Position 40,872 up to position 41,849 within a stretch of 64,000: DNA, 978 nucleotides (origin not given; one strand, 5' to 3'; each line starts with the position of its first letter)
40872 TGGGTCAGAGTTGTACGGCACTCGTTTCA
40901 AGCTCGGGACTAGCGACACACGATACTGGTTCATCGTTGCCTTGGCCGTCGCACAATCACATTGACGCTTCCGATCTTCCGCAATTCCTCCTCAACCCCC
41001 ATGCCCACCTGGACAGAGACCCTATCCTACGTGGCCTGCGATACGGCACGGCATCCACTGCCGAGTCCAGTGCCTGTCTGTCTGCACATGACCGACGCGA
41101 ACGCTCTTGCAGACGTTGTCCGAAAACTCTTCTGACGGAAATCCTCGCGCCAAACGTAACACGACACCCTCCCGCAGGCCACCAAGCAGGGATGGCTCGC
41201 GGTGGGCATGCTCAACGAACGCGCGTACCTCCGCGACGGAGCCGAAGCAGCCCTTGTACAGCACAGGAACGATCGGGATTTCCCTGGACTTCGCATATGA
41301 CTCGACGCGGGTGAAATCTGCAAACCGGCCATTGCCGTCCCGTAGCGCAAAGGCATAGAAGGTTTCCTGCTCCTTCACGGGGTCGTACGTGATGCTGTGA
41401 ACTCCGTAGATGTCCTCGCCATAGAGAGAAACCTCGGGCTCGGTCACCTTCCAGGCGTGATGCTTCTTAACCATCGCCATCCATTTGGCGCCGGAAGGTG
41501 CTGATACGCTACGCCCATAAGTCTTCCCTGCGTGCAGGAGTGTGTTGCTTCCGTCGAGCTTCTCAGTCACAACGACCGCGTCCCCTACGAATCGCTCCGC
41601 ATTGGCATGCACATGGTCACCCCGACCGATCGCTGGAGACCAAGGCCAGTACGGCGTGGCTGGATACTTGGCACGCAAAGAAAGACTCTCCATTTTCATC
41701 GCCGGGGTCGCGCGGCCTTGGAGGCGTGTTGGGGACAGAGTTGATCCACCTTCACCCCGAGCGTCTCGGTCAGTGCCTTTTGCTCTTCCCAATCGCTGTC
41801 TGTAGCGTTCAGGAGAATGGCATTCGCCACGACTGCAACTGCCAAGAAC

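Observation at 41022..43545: Translationally coupled ATPase (DUF3696-like) / PIN-like / RNA-ligase operon: candidate undescribed RNA-targeting defence or RNA damage-and-repair module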

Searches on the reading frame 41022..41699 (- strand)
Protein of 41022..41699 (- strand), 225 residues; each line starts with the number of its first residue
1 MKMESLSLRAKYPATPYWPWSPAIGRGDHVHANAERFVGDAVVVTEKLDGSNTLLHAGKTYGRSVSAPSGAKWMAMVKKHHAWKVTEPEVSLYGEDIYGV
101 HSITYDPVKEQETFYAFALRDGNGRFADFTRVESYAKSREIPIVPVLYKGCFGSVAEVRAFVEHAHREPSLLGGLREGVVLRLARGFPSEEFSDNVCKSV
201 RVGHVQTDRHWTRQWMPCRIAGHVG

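Call 3: search_protein_families(library=pfam, proteins=[window:41022-41699:-], max_evalue=1)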
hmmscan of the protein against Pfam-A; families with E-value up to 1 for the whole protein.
window:41022-41699:- (225 aa): 1 family
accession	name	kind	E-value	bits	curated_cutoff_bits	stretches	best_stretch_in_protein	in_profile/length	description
PF09414.15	RNA_ligase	-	2e-19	70.8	27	1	41-199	2-170/171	RNA ligase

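Call 4: search_protein_families(library=padloc, proteins=[window:41022-41699:-], max_evalue=1)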
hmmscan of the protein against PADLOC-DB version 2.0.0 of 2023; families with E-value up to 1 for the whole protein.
window:41022-41699:- (225 aa): 0 families

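Call 5: search_protein_families(library=ncbifam, proteins=[window:41022-41699:-], max_evalue=1)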
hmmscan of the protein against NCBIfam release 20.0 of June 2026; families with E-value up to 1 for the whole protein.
window:41022-41699:- (225 aa): 2 families
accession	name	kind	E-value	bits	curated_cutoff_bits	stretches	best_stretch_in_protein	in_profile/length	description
TIGR02306.1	RNA_lig_DRB0094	equivalog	6.1e-06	25.3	151.15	1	83-184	220-318/341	RNA ligase (ATP)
NF009343.0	PRK12703.1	equivalog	0.26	10.1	434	1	29-98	20-87/339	tRNA (cytidine(56)-2'-O)-methyltransferase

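Call 8: search_solved_structures(query=window:41022-41699:-, max_evalue=1, show_alignments=2)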
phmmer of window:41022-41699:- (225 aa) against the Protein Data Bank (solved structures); distinct sequences matched with E-value up to 1: 2.
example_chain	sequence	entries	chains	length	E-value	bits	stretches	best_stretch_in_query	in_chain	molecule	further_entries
2qsa_A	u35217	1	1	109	0.14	14.9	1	72-130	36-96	DnaJ homolog dnj-2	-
3w01_A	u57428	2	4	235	0.57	12.9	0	139-174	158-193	Heptaprenylglyceryl phosphate synthase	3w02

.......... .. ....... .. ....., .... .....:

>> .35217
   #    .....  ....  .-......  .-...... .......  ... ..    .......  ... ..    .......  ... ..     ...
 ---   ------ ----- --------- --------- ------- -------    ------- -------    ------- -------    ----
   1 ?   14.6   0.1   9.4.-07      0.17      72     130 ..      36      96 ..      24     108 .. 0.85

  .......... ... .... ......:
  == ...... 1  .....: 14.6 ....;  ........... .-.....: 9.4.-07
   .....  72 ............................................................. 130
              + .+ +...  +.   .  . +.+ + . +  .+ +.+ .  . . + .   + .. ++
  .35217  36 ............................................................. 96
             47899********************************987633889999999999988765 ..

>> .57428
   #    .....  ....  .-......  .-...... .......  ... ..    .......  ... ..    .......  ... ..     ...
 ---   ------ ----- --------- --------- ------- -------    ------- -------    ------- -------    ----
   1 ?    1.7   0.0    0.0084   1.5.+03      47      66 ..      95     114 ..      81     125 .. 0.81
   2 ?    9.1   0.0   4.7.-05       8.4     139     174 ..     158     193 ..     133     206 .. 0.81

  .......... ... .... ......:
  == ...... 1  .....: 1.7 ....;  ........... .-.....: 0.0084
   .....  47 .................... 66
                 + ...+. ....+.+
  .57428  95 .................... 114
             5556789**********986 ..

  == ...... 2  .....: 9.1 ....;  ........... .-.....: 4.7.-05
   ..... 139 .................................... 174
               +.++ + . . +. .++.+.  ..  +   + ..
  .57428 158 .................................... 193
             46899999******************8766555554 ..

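Call 11: find_homologous_proteins(query=window:41022-41699:-, max_evalue=0.00001)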
Query window:41022-41699:- (225 aa): 1016 proteins with E <= 0.00001 among 1776 candidates; the best 120 are listed.
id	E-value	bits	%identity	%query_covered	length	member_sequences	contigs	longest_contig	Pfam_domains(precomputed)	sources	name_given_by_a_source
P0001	1.4e-152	524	100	100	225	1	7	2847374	PF09414.16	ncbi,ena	-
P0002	8.0e-132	456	85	100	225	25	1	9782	PF09414.16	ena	-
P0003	8.0e-131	453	85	100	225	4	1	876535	PF09414.16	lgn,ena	-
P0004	4.4e-128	444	84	100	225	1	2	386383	PF09414.16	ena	-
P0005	6.2e-128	443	82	100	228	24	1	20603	PF09414.16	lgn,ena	-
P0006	1.4e-127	442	83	100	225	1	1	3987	PF09414.16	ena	-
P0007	6.8e-125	433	83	100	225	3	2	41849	PF09414.16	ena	-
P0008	8.6e-118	410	78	100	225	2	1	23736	PF09414.16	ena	-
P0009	9.1e-117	407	78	99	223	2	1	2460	PF09414.16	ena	-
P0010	2.2e-116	405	78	100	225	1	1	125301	PF09414.16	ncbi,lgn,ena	-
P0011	1.6e-115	402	78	100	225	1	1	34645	PF09414.16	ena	-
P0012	1.8e-115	402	79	96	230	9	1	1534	PF09414.16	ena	-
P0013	2.8e-115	402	78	100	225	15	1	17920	PF09414.16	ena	-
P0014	5.5e-115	401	81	94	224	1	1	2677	PF09414.16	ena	-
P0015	5.2e-114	398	77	100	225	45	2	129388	PF09414.16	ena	-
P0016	4.1e-113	395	76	98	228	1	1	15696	PF09414.16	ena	-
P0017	6.6e-113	394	77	100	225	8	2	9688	PF09414.16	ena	-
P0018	8.7e-113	394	76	98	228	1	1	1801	PF09414.16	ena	-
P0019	3.5e-112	392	75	100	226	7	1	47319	PF09414.16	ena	-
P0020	4.0e-112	391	74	100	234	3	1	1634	PF09414.16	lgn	-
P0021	4.6e-112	391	77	100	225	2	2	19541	PF09414.16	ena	-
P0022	1.3e-111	390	75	98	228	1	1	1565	PF09414.16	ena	-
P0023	1.9e-111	389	76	100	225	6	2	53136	PF09414.16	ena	-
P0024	3.1e-111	389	77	93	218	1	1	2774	PF09414.16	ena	-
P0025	6.0e-111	388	75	98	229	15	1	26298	PF09414.16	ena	-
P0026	6.0e-111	388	74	99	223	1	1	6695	PF09414.16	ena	-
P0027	7.0e-111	387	76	94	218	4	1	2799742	PF09414.16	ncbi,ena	-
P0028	7.3e-111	387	74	97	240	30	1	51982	PF09414.16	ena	-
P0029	1.2e-110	387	76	93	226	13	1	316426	PF09414.16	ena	-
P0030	1.2e-110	387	75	98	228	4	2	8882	PF09414.16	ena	-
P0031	1.2e-110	387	76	96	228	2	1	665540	PF09414.16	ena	-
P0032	1.4e-110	386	77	94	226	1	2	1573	PF09414.16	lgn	-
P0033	3.5e-110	385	75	96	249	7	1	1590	PF09414.16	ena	-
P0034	5.5e-110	384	75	98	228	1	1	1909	PF09414.16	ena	-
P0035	5.7e-110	384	74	98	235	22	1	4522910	PF09414.16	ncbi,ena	-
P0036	6.1e-110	384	76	96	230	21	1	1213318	PF09414.16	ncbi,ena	-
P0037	6.6e-110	384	75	96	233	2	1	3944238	PF09414.16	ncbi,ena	-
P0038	7.5e-110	384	76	96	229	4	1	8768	PF09414.16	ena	-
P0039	1.0e-109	384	76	94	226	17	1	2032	PF09414.16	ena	-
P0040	1.1e-109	383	78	95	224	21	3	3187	PF09414.16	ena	-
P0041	1.4e-109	383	75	97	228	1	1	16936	PF09414.16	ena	-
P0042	1.5e-109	383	75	97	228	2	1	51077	PF09414.16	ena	-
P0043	1.5e-109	383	74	99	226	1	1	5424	PF09414.16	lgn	-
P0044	1.5e-109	383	75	97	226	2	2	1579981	PF09414.16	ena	-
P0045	1.6e-109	383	75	95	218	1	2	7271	PF09414.16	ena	-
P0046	1.7e-109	383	75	94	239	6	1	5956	PF09414.16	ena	-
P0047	2.1e-109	383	75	96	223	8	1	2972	PF09414.16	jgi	-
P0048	2.5e-109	382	74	98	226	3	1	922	PF09414.16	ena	-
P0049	2.6e-109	382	75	96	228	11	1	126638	PF09414.16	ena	-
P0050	4.3e-109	381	75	96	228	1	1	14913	PF09414.16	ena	-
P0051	5.2e-109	381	71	100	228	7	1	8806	PF09414.16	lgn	-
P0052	5.6e-109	381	76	94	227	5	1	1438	PF09414.16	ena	-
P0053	6.1e-109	381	75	95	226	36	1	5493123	PF09414.16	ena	-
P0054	6.2e-109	381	75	98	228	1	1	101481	PF09414.16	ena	-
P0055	6.5e-109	381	76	94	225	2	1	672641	PF09414.16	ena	-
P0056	6.6e-109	381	72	97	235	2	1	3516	PF09414.16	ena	-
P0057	7.0e-109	381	75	94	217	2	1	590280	PF09414.16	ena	-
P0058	7.4e-109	381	76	94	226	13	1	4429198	PF09414.16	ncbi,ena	-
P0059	9.2e-109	380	77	96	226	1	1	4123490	PF09414.16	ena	-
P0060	9.6e-109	380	76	94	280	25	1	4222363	PF09414.16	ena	-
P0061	9.6e-109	380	75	96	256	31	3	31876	PF09414.16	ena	-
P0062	1.1e-108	380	76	94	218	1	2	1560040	PF09414.16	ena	-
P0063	1.1e-108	380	77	94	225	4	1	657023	PF09414.16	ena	-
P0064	2.0e-108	379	74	97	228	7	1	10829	PF09414.16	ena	-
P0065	2.0e-108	379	74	96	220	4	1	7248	PF09414.16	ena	-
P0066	3.2e-108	379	75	94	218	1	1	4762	PF09414.16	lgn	-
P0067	3.3e-108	379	75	94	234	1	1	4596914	PF09414.16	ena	-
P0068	3.5e-108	379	74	96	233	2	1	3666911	PF09414.16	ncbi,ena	-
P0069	3.6e-108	378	75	98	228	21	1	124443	PF09414.16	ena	-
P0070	4.0e-108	378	74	95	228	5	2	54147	PF09414.16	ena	-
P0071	4.6e-108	378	74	95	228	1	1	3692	PF09414.16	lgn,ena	-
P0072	4.7e-108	378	77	94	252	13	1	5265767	PF09414.16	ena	-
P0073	4.8e-108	378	74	97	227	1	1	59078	PF09414.16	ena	-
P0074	5.1e-108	378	72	100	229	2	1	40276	PF09414.16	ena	-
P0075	6.0e-108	378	72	97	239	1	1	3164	PF09414.16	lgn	-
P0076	6.8e-108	378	74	96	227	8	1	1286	PF09414.16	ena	-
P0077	7.0e-108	378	75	96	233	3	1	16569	PF09414.16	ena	-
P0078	7.3e-108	377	74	97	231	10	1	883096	PF09414.16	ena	-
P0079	7.8e-108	377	75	96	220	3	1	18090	PF09414.16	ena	-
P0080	8.6e-108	377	74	98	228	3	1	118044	PF09414.16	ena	-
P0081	9.4e-108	377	74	97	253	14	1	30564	PF09414.16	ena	-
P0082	9.5e-108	377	76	96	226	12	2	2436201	PF09414.16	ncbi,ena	-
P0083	1.0e-107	377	74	96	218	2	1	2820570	PF09414.16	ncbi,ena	-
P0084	1.1e-107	377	75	95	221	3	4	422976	PF09414.16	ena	-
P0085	1.1e-107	377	73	100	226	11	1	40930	PF09414.16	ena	-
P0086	1.1e-107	377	74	96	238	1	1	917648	PF09414.16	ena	-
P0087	1.2e-107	377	77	95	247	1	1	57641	PF09414.16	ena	-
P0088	1.5e-107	376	71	98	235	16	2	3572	PF09414.16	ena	-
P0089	1.5e-107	376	72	97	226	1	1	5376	PF09414.16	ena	-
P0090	1.7e-107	376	73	98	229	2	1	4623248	PF09414.16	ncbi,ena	-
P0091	1.7e-107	376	75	96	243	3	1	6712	PF09414.16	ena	-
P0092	1.8e-107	376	74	97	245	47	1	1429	PF09414.16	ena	-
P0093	1.8e-107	376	74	96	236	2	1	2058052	PF09414.16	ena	-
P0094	2.3e-107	376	75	96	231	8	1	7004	PF09414.16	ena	-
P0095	2.7e-107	376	72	96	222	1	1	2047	PF09414.16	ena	-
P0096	2.9e-107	376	75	93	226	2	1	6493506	PF09414.16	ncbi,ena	-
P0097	3.7e-107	375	74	98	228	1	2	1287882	PF09414.16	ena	-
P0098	5.3e-107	375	72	96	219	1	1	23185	PF09414.16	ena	-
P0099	5.4e-107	375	73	96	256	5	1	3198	PF09414.16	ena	-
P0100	5.5e-107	375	73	96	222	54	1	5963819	PF09414.16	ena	-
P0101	7.0e-107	374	72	98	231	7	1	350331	PF09414.16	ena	-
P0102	7.6e-107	374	72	97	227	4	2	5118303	PF09414.16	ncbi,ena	-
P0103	8.2e-107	374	72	98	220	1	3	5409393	PF09414.16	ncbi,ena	-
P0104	9.7e-107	374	72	97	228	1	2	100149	PF09414.16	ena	-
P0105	9.8e-107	374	75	96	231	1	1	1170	PF09414.16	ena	-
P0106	9.9e-107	374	73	96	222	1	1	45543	PF09414.16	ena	-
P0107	1.1e-106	374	74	97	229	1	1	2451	PF09414.16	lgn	-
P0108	1.2e-106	373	73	98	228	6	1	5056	PF09414.16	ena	-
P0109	1.3e-106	373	73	98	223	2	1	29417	PF09414.16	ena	-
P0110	1.4e-106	373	75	96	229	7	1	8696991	PF09414.16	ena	-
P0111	1.5e-106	373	74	94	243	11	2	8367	PF09414.16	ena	-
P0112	1.5e-106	373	75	96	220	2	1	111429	PF09414.16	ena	-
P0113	1.5e-106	373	74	96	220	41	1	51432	PF09414.16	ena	-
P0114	1.6e-106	373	74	94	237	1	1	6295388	PF09414.16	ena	-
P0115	1.6e-106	373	73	99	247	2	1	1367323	PF09414.16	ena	-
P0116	1.7e-106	373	73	96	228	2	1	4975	PF09414.16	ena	-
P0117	1.7e-106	373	74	95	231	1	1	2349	PF09414.16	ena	-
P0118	1.8e-106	373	74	96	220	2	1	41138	PF09414.16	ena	-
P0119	2.2e-106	373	74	94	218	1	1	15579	PF09414.16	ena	-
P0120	2.3e-106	373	76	94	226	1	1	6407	PF09414.16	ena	-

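Call 36: predict_structure(alignment_id=A2)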
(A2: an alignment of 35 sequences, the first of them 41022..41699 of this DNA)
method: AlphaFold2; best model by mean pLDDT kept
length: 225 residues; sequences in the alignment: 35
mean_pLDDT: 34.9   pTM: 0.30
mean pLDDT of the five models: 34.9, 33.7, 33.3, 32.9, 30.6
residues with pLDDT >= 90: 0; 70-90: 0; 50-70: 32; < 50: 193
segments of 3 or more residues with pLDDT < 50: 1-127, 141-151, 165-168, 175-186, 192-225
pLDDT, mean of each block of 10 residues (from residue 1): 29 25 28 34 34 35 28 22 25 25 23 32 45 54 41 56 51 46 51 36 25 25 27
secondary structure, 60 per line:
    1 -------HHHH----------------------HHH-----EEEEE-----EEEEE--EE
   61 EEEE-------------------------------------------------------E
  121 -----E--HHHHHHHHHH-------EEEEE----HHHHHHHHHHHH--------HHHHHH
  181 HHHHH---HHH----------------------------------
elements in order: H8-11 E42-46 E52-56 E59-64 H129-138 E146-150 H155-166 H175-185

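Call 37: search_solved_structures(query=A2, max_evalue=10, show_alignments=3)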
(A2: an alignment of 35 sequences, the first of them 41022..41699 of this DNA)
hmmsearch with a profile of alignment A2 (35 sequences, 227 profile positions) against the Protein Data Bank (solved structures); distinct sequences matched with E-value up to 10: 3.
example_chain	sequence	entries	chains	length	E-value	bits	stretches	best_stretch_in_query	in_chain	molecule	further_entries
2qsa_A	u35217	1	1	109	0.052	16.2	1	75-132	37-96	DnaJ homolog dnj-2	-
2cje_A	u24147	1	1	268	1.4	11.5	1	115-220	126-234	DUTPASE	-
2yay_A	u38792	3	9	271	1.4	11.5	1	115-220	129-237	DUTPASE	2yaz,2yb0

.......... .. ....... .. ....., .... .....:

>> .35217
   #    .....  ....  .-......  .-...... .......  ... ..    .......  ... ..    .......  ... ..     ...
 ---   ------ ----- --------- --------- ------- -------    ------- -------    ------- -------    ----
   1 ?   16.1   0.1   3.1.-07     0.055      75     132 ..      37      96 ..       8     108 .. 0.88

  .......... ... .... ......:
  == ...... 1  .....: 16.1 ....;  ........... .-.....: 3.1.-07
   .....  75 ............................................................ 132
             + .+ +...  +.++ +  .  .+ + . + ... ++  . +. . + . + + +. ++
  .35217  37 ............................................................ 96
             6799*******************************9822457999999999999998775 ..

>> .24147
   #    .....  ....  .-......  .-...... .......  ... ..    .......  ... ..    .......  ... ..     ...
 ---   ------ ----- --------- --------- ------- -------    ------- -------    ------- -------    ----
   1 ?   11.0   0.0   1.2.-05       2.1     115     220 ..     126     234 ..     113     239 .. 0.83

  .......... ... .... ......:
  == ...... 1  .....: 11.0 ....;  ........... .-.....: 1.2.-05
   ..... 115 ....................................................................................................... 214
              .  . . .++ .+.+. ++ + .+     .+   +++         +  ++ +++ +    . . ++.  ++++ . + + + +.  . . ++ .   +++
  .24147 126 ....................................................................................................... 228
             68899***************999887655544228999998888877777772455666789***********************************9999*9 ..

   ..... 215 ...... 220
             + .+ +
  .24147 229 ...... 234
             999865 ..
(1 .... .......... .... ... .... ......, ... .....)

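Call 43: find_encoding_contigs(protein=P0001, flank=5000, max_places=6)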
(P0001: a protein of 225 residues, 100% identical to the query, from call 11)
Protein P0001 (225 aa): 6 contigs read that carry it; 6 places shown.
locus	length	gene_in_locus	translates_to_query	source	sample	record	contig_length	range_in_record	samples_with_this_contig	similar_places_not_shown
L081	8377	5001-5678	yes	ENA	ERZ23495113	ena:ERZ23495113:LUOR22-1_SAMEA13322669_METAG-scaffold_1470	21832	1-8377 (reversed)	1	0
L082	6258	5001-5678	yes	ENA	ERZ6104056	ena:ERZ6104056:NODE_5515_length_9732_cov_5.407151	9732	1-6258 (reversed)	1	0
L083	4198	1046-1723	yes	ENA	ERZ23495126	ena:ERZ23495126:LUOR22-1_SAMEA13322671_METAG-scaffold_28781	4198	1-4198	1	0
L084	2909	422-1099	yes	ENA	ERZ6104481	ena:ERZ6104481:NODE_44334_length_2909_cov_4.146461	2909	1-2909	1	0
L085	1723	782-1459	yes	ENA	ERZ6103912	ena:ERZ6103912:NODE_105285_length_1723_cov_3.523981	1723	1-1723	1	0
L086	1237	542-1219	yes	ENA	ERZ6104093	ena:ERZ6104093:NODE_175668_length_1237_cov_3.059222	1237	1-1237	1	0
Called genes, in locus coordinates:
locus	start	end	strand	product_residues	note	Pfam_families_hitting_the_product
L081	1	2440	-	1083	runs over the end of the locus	PF13620:CarboxypepD_reg, PF25183:OMP_b-brl_4, PF00593:TonB_dep_Rec_b-barrel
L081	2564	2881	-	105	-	-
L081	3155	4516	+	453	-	PF13175:AAA_15, PF13476:AAA_23 (faint), PF13304:AAA_21, PF13175:AAA_15, PF12476:DUF3696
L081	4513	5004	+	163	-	-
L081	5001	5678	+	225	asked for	PF09414:RNA_ligase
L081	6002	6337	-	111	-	-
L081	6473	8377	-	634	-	?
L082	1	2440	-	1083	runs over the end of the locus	PF13620:CarboxypepD_reg, PF25183:OMP_b-brl_4, PF00593:TonB_dep_Rec_b-barrel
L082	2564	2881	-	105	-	-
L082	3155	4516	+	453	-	PF13175:AAA_15, PF13476:AAA_23 (faint), PF13304:AAA_21, PF13175:AAA_15, PF12476:DUF3696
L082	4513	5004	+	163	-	-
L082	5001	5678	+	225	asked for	PF09414:RNA_ligase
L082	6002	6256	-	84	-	?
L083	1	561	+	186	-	?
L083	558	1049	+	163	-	-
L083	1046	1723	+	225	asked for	PF09414:RNA_ligase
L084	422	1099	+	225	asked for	PF09414:RNA_ligase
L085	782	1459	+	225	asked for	PF09414:RNA_ligase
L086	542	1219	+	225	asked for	PF09414:RNA_ligase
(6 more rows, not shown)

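Call 44: search_protein_representatives(protein=window:41022-41699:-)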
Query: 225 residues. Proteins with E-value up to 0.001 (for the whole library): 1376; up to 1e-10: 768; up to 1e-30: 107. The best 150 are listed.
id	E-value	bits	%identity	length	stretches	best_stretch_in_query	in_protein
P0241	1.5e-71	256.9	57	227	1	10-220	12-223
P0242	7.3e-71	254.7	75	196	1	76-223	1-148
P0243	1.6e-68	247.1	58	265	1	16-198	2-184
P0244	3.1e-68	246.1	71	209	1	44-198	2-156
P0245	3.5e-68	245.9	56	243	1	10-221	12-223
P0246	1.4e-66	240.7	65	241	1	58-221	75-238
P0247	4.0e-65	235.9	55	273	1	10-220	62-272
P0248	1.7e-63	230.6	51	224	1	10-220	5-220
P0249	4.2e-63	229.3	73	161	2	10-105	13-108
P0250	1.1e-62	228.0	66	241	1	10-162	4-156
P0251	4.7e-61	222.6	53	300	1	11-220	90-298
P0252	1.9e-60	220.7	65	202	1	9-163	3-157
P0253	3.4e-60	219.8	50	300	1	6-221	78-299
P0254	1.7e-59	217.5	65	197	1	76-221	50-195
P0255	1.3e-57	211.4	48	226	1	10-220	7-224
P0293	8.5e-43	162.9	32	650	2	10-218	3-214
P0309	4.2e-37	144.2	35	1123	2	7-221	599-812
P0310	5.0e-37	144.0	35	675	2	9-220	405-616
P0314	1.5e-36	142.5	36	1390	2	4-221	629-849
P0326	1.2e-34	136.2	32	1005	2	10-220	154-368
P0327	1.4e-34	136.0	35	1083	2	9-220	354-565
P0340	1.0e-31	126.6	32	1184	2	6-218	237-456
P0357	1.8e-29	119.3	33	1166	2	8-220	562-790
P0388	3.4e-27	111.8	38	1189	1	9-213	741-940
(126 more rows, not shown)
